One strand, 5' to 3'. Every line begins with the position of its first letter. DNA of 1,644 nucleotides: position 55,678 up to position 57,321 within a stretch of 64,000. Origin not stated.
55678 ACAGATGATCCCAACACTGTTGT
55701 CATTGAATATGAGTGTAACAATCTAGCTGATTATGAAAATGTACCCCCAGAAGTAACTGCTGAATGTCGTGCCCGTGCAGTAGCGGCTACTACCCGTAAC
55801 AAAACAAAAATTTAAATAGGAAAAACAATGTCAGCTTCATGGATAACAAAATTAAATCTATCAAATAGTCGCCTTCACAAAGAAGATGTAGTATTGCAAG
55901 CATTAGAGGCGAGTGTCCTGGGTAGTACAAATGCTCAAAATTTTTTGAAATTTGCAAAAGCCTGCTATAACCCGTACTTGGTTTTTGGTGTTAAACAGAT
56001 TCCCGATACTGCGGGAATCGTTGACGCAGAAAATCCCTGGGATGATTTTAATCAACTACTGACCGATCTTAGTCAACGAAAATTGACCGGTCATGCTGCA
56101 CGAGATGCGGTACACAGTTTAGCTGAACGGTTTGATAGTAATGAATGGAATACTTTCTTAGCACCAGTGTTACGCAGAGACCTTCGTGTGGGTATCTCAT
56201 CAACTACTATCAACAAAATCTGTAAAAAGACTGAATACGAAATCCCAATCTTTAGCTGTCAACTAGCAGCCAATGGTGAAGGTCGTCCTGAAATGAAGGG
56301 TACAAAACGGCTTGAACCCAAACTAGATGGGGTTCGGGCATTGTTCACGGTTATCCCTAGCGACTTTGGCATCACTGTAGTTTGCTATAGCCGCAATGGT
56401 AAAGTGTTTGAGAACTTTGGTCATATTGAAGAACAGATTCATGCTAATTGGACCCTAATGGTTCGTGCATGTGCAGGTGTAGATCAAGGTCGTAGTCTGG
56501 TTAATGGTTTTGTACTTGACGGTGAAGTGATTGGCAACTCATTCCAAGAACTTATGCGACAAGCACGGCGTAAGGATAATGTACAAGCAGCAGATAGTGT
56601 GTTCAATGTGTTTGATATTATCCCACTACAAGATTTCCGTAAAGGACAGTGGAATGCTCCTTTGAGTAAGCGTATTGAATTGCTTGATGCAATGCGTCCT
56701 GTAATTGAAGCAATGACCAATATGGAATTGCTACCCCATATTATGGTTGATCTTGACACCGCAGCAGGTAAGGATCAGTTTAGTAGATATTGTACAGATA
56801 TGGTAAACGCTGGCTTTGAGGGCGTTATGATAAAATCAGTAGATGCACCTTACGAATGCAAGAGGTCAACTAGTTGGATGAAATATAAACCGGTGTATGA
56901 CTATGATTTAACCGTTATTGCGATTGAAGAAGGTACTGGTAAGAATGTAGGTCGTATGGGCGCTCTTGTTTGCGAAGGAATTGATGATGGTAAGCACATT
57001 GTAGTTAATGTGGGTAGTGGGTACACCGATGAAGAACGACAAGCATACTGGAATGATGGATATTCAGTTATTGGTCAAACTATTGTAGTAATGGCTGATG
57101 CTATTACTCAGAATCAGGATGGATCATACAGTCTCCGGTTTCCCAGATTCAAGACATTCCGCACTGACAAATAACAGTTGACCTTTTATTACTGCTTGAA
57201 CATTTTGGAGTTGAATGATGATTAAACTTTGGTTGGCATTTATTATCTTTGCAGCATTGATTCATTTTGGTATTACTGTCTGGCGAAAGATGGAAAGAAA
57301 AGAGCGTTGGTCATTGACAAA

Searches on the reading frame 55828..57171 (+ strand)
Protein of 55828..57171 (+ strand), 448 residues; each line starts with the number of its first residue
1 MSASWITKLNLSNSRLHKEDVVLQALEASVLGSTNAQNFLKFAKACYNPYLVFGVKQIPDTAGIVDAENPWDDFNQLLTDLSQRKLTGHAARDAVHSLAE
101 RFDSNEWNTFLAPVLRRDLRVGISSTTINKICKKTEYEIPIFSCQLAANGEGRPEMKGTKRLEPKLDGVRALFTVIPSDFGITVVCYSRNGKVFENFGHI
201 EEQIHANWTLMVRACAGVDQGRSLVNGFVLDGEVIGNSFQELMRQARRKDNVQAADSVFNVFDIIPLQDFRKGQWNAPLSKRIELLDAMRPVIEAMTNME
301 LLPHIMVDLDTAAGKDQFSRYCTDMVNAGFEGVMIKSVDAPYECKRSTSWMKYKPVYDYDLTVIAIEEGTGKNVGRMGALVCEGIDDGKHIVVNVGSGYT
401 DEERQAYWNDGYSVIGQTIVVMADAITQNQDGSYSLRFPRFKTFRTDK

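Call 12: search_protein_families(library=pfam, proteins=[window:55828-57171:+], max_evalue=0.01)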
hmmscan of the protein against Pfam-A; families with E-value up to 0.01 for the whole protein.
window:55828-57171:+ (448 aa): 3 families
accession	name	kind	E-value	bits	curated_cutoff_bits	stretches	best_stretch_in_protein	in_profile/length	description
PF01068.26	DNA_ligase_A_M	-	2.4e-15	57.2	26.2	1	156-354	17-204/204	ATP dependent DNA ligase domain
PF14743.12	DNA_ligase_OB_2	-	1.5e-10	41.4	28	1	368-445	1-66/66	DNA ligase OB-like domain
PF04679.21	DNA_ligase_A_C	-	0.00061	20.6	27.5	0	422-448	72-94/94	ATP dependent DNA ligase C terminal region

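Call 13: search_protein_families(library=phrogs, proteins=[window:55828-57171:+], max_evalue=0.01)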
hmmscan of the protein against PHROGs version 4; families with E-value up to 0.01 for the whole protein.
window:55828-57171:+ (448 aa): 2 families
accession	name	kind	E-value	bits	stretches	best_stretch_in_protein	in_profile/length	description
phrog_114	-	DNA, RNA and nucleotide metabolism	1e-89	302.9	1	36-448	116-501/634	ATP-dependent DNA ligase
phrog_21758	-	unknown function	0.003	18.8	1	46-99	40-93/117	-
